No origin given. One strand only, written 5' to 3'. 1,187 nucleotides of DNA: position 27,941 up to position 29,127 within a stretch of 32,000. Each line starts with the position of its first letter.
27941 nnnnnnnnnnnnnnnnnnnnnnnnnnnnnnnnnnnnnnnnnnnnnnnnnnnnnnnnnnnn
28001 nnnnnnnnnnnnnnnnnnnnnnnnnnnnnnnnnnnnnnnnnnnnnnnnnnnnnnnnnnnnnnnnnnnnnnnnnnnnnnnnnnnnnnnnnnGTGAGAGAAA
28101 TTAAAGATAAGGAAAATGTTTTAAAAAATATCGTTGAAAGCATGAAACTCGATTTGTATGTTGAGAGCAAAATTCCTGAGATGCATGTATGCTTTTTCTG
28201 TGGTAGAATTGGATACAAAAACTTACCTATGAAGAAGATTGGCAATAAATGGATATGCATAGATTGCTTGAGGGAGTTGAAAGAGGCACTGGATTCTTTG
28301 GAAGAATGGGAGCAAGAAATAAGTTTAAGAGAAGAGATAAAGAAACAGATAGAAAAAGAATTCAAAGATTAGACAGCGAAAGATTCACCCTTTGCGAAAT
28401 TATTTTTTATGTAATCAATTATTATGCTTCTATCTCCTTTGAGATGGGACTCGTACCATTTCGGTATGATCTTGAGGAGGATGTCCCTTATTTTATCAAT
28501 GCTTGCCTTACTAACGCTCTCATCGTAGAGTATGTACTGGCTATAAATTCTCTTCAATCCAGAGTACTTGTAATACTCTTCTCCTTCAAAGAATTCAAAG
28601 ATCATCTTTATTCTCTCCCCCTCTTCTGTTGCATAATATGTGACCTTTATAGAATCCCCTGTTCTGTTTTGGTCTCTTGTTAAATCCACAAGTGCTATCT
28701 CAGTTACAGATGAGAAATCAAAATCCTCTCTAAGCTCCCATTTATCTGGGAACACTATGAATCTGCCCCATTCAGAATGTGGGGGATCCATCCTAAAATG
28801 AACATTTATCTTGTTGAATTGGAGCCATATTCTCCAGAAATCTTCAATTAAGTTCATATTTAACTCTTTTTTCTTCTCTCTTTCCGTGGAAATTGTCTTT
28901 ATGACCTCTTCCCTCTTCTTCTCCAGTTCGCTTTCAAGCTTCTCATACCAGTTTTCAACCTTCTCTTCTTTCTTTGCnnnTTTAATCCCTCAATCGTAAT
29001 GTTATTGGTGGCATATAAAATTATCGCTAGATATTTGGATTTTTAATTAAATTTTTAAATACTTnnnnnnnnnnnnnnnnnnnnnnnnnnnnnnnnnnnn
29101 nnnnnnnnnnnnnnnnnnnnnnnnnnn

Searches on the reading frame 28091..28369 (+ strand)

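Call 4: search_protein_families(library=pfam, proteins=[window:28091-28369:+], max_evalue=0.01)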
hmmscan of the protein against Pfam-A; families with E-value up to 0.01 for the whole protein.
window:28091-28369:+ (93 aa): 2 families
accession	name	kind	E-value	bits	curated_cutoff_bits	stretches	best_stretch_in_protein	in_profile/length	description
PF19269.4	Anticodon_2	-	0.0025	18.6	23.6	1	7-89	12-96/141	Anticodon binding domain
PF06932.16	DUF1283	-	0.0035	17.9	25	1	61-91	12-42/83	Protein of unknown function (DUF1283)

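Call 5: search_protein_families(library=ncbifam, proteins=[window:28091-28369:+], max_evalue=0.01)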
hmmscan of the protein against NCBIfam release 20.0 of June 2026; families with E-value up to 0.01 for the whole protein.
window:28091-28369:+ (93 aa): 0 families

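Call 74: search_protein_families(library=padloc, proteins=[window:28091-28369:+], max_evalue=0.01)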
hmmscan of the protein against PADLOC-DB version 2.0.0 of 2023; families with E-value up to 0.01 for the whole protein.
window:28091-28369:+ (93 aa): 0 families

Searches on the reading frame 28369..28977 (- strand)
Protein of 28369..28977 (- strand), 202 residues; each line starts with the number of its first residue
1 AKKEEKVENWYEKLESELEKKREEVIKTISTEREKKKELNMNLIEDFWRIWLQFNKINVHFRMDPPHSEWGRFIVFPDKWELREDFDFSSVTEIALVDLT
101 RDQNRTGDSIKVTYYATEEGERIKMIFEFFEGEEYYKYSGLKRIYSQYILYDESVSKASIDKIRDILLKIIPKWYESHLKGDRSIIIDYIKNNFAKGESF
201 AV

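Call 4: search_protein_families(library=pfam, proteins=[window:28369-28977:-], max_evalue=0.01)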
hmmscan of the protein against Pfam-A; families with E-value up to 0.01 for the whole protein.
window:28369-28977:- (202 aa): 0 families

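Call 5: search_protein_families(library=ncbifam, proteins=[window:28369-28977:-], max_evalue=0.01)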
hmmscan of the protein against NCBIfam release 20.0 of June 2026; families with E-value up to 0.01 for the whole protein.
window:28369-28977:- (202 aa): 0 families

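Call 69: find_homologous_proteins(query=window:28369-28977:-, max_evalue=0.001)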
Query window:28369-28977:- (202 aa): 96 proteins with E <= 0.001 among 234 candidates.
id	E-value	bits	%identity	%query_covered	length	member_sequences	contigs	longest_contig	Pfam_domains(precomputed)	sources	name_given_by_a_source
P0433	1.7e-126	438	99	100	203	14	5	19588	-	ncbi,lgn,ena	-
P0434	4.0e-117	408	93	100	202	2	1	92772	-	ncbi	-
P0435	1.6e-112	393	88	100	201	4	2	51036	-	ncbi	-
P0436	7.8e-107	374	85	100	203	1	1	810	-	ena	-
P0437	1.5e-102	360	81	98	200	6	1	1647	-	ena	-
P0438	9.1e-102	358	76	100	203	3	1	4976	-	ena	-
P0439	2.3e-99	350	75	100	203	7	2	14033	-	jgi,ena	-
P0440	2.4e-99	350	75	100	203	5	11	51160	-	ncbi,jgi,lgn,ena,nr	ncbi:MAG: hypothetical protein J7J42_01480 [Thermoplasmata archaeon]|nr:hypothetical protein [Thermo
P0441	3.6e-99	349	78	98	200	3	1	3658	-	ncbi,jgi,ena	-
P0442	8.1e-93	328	75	96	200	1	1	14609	-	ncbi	-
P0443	1.1e-92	328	71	98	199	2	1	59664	-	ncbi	-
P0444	2.3e-91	324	73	96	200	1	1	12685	-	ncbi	-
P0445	1.5e-90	321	71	96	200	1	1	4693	-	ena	-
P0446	1.9e-90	321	72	96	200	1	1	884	-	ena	-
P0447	5.5e-89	316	69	96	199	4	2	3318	-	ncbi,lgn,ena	-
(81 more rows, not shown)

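Call 74: search_protein_families(library=padloc, proteins=[window:28369-28977:-], max_evalue=0.01)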
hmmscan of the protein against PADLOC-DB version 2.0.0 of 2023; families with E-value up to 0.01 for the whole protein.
window:28369-28977:- (202 aa): 1 family
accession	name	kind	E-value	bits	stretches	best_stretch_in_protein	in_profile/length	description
PDLC01683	Cas13c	-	0.0027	15.3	1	12-48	201-237/279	Cas13c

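Call 75: predict_structure(alignment_id=A6)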
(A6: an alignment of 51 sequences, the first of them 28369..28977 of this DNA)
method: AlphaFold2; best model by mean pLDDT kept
length: 202 residues; sequences in the alignment: 51
mean_pLDDT: 88.7   pTM: 0.79
mean pLDDT of the five models: 88.7, 88.1, 88.1, 87.8, 86.9
residues with pLDDT >= 90: 128; 70-90: 64; 50-70: 5; < 50: 5
segments of 3 or more residues with pLDDT < 50: 1-4
pLDDT, mean of each block of 10 residues (from residue 1): 54 87 80 91 95 93 93 90 90 95 86 92 95 74 89 94 97 96 95 91 73
secondary structure, 60 per line:
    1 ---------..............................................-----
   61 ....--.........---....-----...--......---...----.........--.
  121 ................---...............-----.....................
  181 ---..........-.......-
elements in order: H10-55 E61-64 H67-70 E71-75 E79-82 E93-98 E109-117 E120-136 E140-154 H160-180 H184-193 E195-201
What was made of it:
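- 28369..28980 (-): p203: a convergent neighbour from a Thermoplasmatota-specific family of unknown fold. Membership in the system is uncertain. AF2 pLDDT 88.7 (call 75).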

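Call 77: fold_search(model_id=the predicted structure, library=pdb)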
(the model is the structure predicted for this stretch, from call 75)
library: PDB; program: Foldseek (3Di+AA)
matches with E <= 10: 202; with E <= 0.001: 0
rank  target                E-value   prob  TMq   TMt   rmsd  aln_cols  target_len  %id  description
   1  6yfc_AA               1.3e-01  0.54  0.24  0.35   9.2       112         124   11  Virus-like particle of bacteriophage AVE019 (released 2020-09-02)
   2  7pwg_Z                1.3e-01  0.18  0.17  0.23  13.8       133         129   10  Cryo-EM structure of large subunit of Giardia lamblia ribosome at 2.7 A resolution (released 2022-04-20)
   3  4cax                  2.5e-01  0.08  0.15  0.10  17.4       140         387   10  Crystal structure of Aspergillus fumigatus N-myristoyl transferase in complex with myristoyl CoA and a pyrazole sulphona (released 2014-09-17)
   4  7yax_B                2.5e-01  0.06  0.10  0.12  18.3       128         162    5  HYDROXYNITRILE LYASE FROM THE MILLIPEDE, (released 2024-01-17)
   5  7yax_C                2.5e-01  0.05  0.10  0.12  17.9       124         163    6  HYDROXYNITRILE LYASE FROM THE MILLIPEDE, (released 2024-01-17)
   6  7yax_A                3.4e-01  0.06  0.10  0.12  17.6       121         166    6  HYDROXYNITRILE LYASE FROM THE MILLIPEDE, (released 2024-01-17)
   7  6jhc                  4.3e-01  0.10  0.10  0.12  10.1        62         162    8  Hydroxynitrile lyase from the millipede, Chamberlinius hualienensis (ligand free) (released 2020-02-19)
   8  6yf7_AA               5.1e-01  0.15  0.22  0.32   7.6       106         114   11  Virus-like particle of bacteriophage AC (released 2020-09-02)
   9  2il5                  5.4e-01  0.03  0.11  0.12  16.7       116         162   11  Structure of Protein of Unknown Function SA2116 from Staphylococcus aureus (released 2006-10-31)
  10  9hau_AA               6.5e-01  0.13  0.22  0.32   7.8       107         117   11  pT=3 virus-like particle of ssRNA phage Hubei14 coat protein (released 2024-11-13)
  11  4cav                  6.5e-01  0.05  0.15  0.09  17.7       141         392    9  Crystal structure of Aspergillus fumigatus N-myristoyl transferase in complex with myristoyl CoA and a benzofuran ligand (released 2014-09-17)
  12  8oml_C                7.3e-01  0.06  0.11  0.08  10.4        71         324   14  Crystal structure of Bdellovibrio bacteriovorus Bd1334 C-terminal domains (released 2023-10-25)
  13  1xi4_A                7.7e-01  0.08  0.10  0.02  13.3       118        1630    6  Clathrin D6 Coat (released 2004-11-02)
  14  7ycd_B                7.7e-01  0.04  0.11  0.13  18.2       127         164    5  HYDROXYNITRILE LYASE FROM THE MILLIPEDE, Oxidus gracilis bound with (R)-(+)-ALPHA-HYDROXYBENZENE-ACETONITRILE (released 2024-01-24)
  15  8fru_Z                9.8e-01  0.09  0.17  0.24  13.7       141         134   11  60S subunit of the Giardia lamblia 80S ribosome (released 2024-01-31)
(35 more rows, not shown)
